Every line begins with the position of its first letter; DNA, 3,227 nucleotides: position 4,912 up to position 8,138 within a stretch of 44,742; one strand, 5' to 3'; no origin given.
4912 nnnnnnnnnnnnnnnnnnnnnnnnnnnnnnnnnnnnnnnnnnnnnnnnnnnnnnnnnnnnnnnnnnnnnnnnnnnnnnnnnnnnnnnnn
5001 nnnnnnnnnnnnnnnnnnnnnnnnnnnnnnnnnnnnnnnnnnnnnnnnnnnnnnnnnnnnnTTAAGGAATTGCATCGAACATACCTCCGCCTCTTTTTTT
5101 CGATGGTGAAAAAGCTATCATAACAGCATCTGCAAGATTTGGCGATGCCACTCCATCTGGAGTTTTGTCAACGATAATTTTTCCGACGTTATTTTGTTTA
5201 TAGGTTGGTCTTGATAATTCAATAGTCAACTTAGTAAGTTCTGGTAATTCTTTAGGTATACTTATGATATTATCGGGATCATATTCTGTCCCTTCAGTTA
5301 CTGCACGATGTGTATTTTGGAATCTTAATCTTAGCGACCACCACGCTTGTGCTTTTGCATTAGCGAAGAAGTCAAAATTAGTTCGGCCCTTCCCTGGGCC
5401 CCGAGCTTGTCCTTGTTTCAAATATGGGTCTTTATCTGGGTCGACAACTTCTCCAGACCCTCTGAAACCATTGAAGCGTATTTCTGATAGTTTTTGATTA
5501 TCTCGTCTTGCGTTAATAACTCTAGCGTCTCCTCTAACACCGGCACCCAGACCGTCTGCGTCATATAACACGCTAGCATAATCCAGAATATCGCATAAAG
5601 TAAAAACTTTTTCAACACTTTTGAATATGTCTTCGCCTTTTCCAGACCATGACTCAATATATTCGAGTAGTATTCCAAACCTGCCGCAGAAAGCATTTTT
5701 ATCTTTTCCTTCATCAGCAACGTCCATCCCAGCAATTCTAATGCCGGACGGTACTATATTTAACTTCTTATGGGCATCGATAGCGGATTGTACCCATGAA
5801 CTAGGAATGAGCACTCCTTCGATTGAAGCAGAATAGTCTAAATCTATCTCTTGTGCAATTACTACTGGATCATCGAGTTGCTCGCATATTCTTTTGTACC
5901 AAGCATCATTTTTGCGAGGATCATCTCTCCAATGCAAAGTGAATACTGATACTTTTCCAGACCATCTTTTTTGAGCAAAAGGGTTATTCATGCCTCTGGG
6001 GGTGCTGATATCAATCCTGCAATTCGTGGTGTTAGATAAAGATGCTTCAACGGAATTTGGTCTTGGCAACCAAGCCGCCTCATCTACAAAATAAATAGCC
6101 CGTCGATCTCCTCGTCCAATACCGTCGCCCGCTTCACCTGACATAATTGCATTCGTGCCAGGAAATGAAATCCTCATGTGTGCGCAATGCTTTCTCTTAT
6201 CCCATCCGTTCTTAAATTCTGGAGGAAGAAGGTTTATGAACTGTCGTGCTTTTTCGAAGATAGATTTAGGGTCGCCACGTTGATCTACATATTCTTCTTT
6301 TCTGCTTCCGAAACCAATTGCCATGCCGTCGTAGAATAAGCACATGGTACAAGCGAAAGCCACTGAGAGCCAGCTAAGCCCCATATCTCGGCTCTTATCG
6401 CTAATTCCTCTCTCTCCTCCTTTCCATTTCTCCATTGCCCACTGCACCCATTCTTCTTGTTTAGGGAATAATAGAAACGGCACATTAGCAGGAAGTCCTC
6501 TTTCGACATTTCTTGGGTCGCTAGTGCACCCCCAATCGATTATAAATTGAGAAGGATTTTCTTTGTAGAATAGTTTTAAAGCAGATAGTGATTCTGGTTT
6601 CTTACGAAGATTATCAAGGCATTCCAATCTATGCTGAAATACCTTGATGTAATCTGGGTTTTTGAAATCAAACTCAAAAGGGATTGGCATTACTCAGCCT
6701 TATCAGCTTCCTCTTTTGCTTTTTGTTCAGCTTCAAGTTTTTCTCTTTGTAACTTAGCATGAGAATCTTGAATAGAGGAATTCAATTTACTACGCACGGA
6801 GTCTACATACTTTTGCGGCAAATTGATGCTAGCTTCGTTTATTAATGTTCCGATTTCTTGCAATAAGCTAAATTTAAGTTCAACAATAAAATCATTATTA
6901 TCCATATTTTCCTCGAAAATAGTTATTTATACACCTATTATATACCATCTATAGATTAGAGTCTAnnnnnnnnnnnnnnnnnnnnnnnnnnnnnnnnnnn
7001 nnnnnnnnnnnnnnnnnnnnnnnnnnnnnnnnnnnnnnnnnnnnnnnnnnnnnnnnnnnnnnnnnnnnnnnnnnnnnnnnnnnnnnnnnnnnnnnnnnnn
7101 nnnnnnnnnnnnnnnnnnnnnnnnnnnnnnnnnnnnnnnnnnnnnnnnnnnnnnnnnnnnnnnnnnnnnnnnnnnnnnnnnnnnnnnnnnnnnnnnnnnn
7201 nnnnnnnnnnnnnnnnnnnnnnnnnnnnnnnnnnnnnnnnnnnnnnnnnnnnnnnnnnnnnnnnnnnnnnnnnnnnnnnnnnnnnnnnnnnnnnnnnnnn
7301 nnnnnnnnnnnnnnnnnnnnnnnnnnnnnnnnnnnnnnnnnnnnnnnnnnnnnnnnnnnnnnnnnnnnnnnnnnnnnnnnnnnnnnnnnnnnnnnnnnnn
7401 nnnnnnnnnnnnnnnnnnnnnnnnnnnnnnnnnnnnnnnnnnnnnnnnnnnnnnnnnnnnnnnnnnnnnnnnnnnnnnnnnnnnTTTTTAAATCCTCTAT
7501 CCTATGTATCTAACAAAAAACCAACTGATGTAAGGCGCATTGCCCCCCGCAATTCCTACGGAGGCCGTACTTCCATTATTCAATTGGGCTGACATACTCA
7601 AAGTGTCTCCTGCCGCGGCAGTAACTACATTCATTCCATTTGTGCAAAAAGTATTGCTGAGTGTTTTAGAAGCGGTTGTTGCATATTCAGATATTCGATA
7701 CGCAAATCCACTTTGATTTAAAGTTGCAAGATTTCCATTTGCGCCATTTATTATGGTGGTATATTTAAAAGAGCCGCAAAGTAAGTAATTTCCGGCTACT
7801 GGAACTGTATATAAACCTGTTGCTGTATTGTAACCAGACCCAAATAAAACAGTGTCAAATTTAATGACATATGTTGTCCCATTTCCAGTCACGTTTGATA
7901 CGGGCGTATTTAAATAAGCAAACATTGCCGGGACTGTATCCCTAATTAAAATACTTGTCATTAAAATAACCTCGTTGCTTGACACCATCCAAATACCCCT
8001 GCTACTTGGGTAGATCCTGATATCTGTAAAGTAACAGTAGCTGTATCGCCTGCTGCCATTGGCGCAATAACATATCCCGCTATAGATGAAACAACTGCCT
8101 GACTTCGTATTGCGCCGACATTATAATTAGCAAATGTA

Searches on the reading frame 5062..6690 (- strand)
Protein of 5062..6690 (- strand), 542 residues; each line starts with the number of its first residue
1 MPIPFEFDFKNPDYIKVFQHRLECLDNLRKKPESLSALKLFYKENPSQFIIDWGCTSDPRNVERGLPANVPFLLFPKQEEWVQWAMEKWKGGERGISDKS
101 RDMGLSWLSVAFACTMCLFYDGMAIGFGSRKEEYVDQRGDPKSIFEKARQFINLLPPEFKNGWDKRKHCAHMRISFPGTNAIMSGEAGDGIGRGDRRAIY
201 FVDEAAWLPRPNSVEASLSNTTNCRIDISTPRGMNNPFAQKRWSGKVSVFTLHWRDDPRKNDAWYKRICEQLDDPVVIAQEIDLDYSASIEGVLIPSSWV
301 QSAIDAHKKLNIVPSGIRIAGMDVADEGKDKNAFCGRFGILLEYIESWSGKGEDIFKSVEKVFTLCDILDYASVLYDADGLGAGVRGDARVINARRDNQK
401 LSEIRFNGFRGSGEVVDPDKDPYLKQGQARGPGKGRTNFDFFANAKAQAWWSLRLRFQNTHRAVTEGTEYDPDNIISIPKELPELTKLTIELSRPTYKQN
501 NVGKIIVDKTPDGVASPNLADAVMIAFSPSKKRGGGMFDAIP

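Call 102: search_protein_families(library=phrogs, proteins=[window:5062-6690:-], max_evalue=0.00001)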
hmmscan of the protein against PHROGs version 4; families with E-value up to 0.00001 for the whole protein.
window:5062-6690:- (542 aa): 2 families
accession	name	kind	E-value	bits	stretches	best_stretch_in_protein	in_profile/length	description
phrog_2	-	head and packaging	4.5e-32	112.7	1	61-533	256-595/807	terminase large subunit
phrog_5989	-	head and packaging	2.9e-09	37.5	1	74-267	142-316/347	terminase large subunit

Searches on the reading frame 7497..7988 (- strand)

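Call 102: search_protein_families(library=phrogs, proteins=[window:7497-7988:-], max_evalue=0.00001)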
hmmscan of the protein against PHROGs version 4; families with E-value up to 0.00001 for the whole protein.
window:7497-7988:- (163 aa): 1 family
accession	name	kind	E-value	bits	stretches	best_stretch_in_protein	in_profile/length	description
phrog_15750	-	unknown function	5.2e-09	37.4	1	14-141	25-151/168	-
